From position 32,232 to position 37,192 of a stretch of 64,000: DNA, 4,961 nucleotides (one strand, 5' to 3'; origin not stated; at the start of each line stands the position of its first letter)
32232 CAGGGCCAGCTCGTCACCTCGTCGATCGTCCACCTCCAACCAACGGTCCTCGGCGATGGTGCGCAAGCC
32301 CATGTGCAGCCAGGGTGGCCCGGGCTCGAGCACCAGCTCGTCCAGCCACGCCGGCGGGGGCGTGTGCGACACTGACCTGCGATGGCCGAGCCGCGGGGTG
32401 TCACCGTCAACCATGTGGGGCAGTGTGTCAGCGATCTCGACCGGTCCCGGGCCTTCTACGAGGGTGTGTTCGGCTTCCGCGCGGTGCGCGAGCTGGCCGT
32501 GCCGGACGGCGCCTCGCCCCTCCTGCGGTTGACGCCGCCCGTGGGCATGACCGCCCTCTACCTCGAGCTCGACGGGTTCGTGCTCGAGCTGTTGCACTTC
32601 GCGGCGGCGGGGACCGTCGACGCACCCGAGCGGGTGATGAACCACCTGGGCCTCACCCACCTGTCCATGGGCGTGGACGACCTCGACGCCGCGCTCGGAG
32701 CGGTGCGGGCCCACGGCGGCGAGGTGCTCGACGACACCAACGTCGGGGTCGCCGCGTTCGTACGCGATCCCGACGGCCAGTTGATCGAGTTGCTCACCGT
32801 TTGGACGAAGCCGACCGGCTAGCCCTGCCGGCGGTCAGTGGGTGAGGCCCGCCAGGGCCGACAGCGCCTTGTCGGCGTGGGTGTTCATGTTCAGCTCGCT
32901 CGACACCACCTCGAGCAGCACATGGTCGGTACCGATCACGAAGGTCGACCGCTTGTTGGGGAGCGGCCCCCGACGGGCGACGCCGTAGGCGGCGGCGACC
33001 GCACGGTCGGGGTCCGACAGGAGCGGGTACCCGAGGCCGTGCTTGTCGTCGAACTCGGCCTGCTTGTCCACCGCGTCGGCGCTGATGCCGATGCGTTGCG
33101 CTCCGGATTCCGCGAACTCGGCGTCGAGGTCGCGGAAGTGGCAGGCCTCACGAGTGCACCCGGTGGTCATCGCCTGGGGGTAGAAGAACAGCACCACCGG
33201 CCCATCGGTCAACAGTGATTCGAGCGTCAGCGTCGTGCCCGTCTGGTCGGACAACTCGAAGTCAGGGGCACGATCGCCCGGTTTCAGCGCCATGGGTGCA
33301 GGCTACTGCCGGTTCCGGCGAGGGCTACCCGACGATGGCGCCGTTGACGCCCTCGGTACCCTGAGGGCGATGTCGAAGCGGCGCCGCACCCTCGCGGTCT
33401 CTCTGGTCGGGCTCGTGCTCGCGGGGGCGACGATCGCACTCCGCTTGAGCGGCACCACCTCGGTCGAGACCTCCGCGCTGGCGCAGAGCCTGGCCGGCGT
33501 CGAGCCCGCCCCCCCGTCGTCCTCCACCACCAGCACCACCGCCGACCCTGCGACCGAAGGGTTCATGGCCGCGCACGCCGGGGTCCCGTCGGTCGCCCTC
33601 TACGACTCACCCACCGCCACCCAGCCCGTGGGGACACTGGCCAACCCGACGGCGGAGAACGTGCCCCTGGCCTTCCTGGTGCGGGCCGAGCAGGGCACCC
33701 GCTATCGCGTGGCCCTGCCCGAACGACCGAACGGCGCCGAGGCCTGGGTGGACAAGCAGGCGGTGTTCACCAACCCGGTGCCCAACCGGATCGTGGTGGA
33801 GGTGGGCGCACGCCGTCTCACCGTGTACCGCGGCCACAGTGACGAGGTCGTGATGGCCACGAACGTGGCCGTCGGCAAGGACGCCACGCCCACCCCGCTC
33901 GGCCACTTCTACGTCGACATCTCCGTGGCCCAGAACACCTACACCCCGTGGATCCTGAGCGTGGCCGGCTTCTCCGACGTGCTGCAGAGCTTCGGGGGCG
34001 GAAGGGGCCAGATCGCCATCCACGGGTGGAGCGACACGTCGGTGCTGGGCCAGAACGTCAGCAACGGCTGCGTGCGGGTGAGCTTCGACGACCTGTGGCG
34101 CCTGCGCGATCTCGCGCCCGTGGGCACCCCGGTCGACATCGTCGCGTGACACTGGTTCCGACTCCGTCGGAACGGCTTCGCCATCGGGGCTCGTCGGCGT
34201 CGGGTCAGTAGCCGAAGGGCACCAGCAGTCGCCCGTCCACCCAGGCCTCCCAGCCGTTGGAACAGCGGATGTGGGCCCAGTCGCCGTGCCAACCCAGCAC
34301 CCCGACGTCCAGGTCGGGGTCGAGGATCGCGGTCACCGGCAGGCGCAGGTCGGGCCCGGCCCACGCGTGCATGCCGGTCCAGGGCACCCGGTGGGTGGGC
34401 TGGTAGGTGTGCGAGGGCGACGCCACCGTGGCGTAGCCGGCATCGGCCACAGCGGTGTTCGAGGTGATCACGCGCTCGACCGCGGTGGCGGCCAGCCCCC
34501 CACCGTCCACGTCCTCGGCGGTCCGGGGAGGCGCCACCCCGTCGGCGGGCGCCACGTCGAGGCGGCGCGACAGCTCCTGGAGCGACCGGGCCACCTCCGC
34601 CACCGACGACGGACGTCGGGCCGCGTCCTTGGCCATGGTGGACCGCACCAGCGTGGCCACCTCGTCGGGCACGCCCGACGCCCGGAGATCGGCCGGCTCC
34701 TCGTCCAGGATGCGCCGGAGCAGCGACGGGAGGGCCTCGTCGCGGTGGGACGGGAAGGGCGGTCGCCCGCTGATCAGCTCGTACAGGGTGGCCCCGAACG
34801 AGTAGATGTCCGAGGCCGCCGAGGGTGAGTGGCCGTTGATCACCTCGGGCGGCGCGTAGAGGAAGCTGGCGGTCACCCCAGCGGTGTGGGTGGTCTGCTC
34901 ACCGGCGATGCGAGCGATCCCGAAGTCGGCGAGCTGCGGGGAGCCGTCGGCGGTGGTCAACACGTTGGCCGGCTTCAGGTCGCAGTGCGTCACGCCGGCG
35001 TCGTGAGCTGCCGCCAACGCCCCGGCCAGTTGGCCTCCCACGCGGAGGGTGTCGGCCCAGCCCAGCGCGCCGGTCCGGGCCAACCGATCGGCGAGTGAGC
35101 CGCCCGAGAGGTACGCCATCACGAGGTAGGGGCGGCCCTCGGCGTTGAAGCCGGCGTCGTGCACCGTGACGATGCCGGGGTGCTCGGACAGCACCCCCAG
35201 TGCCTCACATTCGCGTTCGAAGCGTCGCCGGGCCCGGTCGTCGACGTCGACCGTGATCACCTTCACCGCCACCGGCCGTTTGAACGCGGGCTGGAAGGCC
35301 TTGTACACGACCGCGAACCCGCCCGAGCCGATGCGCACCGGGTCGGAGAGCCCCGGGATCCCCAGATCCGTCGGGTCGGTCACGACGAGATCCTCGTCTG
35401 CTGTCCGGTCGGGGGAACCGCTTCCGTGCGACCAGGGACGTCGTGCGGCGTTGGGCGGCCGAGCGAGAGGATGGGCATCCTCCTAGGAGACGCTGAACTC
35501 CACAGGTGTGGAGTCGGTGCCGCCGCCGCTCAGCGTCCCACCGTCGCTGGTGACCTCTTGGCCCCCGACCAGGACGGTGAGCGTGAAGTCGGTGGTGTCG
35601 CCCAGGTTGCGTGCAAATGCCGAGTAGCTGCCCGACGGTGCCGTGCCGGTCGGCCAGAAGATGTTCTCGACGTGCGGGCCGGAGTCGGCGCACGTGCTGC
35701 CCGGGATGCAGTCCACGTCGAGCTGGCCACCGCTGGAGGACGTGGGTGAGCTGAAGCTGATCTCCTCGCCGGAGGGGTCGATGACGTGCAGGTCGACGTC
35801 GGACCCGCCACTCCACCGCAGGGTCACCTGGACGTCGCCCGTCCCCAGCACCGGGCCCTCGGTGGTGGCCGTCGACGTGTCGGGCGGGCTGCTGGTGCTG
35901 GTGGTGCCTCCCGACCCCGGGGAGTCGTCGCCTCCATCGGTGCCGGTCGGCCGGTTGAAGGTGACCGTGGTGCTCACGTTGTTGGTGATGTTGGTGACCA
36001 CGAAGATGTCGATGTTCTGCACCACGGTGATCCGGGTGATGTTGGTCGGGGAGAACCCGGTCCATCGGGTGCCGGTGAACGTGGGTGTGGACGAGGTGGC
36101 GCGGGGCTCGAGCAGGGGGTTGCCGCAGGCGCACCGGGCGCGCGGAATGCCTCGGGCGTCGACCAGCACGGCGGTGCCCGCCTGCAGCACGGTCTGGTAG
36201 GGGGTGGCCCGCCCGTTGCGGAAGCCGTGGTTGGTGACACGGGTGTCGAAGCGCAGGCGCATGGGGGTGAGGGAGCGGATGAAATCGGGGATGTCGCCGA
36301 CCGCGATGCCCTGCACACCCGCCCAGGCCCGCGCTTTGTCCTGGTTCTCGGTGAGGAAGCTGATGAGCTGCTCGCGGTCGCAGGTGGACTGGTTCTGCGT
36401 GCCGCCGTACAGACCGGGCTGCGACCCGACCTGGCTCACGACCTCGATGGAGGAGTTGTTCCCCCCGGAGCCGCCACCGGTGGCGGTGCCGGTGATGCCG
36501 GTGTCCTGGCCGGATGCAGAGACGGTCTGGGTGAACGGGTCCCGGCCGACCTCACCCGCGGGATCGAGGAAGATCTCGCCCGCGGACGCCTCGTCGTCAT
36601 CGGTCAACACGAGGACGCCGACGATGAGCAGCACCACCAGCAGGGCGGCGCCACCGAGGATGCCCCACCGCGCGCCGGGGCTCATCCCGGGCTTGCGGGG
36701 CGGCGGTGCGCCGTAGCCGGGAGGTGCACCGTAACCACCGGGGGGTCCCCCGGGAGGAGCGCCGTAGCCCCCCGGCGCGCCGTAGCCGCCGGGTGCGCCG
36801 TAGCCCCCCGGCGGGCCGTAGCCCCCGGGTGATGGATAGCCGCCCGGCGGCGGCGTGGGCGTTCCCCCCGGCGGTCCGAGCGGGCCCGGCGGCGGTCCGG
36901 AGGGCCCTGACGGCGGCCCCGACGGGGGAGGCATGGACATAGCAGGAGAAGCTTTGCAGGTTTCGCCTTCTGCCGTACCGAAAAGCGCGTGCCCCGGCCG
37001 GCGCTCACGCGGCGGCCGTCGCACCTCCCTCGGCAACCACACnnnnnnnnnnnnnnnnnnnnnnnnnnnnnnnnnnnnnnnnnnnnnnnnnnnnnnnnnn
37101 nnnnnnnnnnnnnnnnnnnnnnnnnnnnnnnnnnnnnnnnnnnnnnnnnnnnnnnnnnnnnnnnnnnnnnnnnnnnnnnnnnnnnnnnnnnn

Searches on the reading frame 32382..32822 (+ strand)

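Call 46: search_protein_families(library=pfam, proteins=[window:32382-32822:+], max_evalue=0.00001)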
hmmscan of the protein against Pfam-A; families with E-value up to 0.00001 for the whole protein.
window:32382-32822:+ (146 aa): 4 families
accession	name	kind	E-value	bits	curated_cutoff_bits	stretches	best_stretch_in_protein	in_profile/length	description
PF00903.31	Glyoxalase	-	7.5e-17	62.3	20.6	1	9-137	2-121/121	Glyoxalase/Bleomycin resistance protein/Dioxygenase superfamily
PF13669.12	Glyoxalase_4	-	1.8e-09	38.3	27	1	10-118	1-96/109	Glyoxalase/Bleomycin resistance protein/Dioxygenase superfamily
PF18029.7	Glyoxalase_6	-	4.1e-07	31.1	23.6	1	16-137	6-105/106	Glyoxalase-like domain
PF22677.2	Ble-like_N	-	5.3e-06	26.5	24.5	0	16-33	9-26/41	Bleomycin resistance protein-like N-terminal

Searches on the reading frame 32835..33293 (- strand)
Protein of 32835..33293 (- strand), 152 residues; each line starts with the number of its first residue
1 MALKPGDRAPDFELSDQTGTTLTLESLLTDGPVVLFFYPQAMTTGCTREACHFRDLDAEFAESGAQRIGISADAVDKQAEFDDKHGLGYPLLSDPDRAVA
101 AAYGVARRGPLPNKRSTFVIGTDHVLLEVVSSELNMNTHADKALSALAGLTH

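Call 46: search_protein_families(library=pfam, proteins=[window:32835-33293:-], max_evalue=0.00001)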
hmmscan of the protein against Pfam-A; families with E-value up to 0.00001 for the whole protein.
window:32835-33293:- (152 aa): 2 families
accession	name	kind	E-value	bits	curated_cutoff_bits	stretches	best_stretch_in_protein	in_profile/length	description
PF00578.27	AhpC-TSA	-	2.1e-35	121.8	26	1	5-126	1-121/124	AhpC/TSA family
PF08534.16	Redoxin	-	5.5e-22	78.6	26.6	1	4-129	1-131/148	Redoxin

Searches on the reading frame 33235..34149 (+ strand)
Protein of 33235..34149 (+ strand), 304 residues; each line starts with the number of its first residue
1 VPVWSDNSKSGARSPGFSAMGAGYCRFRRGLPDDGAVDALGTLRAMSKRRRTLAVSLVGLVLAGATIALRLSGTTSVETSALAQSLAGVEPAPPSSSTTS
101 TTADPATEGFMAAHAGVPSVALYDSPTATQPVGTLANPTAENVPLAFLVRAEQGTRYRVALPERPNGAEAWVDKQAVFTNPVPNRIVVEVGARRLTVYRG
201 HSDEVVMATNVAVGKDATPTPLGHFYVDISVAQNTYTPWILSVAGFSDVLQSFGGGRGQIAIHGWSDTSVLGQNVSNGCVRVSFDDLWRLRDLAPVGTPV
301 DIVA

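Call 23: search_protein_families(library=pfam, proteins=[window:33235-34149:+])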
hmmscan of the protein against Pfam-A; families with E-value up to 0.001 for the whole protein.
window:33235-34149:+ (304 aa): 1 family
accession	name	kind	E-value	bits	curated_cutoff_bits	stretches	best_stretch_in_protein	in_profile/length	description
PF03734.19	YkuD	-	4.3e-17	63.5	23.4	1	184-302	2-146/146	L,D-transpeptidase catalytic domain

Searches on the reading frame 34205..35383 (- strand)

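Call 23: search_protein_families(library=pfam, proteins=[window:34205-35383:-])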
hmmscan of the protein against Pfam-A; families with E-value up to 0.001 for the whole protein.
window:34205-35383:- (392 aa): 4 families
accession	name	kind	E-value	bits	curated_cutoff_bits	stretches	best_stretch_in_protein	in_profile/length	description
PF00069.31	Pkinase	-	6.4e-46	157.3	31.7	1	17-260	6-254/263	Protein kinase domain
PF07714.23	PK_Tyr_Ser-Thr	-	1.1e-33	117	23.1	1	17-259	6-250/258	Protein tyrosine and serine/threonine kinase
PF01636.29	APH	-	3.4e-06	27.4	23.2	0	50-129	32-110/239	Phosphotransferase enzyme family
PF03109.22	ABC1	-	1.5e-05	24.7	22.9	0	86-164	144-221/244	ABC1 atypical kinase-like domain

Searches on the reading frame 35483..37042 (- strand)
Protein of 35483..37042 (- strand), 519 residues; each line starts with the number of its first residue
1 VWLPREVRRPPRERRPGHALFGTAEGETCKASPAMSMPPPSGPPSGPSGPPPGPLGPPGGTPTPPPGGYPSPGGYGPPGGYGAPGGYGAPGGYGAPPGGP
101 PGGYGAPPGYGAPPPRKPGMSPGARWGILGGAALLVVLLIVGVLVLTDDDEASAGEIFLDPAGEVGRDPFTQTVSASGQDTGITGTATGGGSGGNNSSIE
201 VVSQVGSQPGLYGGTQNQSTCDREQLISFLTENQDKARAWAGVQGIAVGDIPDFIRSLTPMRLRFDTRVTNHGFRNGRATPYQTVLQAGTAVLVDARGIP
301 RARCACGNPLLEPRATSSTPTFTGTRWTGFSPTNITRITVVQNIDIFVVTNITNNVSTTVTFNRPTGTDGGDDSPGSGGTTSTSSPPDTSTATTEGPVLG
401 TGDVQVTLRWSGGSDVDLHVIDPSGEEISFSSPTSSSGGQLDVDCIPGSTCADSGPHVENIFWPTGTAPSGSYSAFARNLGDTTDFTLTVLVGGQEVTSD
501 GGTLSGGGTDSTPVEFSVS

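Call 50: search_protein_families(library=pfam, proteins=[window:35483-37042:-], max_evalue=0.0001)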
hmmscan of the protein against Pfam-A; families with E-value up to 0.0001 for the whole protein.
window:35483-37042:- (519 aa): 1 family
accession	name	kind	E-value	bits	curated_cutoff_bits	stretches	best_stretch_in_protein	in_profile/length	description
PF20568.3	DUF6777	-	1.8e-60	203.9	27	1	205-357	4-157/163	Domain of unknown function (DUF6777)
